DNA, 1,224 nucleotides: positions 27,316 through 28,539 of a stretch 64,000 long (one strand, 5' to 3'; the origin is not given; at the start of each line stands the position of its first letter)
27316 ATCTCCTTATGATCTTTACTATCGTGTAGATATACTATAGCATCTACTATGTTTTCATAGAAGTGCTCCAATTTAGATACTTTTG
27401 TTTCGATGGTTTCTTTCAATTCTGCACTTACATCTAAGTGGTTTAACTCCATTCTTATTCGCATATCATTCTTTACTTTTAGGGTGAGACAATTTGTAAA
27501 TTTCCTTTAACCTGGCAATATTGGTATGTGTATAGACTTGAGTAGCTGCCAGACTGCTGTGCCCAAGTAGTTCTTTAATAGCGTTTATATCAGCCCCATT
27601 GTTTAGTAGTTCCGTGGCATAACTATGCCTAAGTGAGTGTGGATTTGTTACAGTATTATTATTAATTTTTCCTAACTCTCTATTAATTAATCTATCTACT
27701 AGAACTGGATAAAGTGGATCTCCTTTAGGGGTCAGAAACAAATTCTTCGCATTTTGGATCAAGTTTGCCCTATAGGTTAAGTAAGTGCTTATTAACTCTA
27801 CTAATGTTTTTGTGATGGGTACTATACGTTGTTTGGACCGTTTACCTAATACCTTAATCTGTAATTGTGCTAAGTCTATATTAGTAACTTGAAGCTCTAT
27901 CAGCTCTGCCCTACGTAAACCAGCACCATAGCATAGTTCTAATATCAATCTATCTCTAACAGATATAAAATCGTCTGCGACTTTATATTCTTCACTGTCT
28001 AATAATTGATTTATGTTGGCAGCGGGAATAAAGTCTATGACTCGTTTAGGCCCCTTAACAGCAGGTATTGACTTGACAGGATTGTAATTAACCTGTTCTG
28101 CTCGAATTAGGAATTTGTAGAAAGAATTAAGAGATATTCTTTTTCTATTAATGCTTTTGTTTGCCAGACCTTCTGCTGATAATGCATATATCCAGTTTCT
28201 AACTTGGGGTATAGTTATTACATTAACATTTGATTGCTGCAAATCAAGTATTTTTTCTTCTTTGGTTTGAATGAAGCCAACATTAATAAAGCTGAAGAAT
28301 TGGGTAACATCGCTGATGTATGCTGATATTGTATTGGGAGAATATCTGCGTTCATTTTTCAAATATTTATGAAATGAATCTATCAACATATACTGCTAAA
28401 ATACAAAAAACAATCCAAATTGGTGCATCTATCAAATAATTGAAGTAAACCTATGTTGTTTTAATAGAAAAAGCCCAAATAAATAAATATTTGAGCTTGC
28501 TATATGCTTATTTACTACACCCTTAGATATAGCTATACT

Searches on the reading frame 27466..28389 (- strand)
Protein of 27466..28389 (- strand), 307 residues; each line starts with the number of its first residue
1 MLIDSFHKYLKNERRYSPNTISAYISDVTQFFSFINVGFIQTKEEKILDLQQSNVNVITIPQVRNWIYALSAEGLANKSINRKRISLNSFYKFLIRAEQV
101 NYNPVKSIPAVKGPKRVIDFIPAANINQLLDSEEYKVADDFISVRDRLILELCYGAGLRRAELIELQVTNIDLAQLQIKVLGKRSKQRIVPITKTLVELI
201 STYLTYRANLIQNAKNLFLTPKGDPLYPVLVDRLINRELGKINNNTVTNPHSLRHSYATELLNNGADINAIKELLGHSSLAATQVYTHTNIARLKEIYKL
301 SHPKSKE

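Call 37: search_protein_families(library=pfam, proteins=[window:27466-28389:-], max_evalue=0.00001)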
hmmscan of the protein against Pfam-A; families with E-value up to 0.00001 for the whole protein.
window:27466-28389:- (307 aa): 2 families
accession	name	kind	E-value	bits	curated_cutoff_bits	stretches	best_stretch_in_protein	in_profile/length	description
PF00589.27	Phage_integrase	-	8.9e-38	130.2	27.1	1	121-290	3-169/172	Phage integrase family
PF02899.23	Phage_int_SAM_1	-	3.3e-17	63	22.3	1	3-97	1-82/83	Phage integrase, N-terminal SAM-like domain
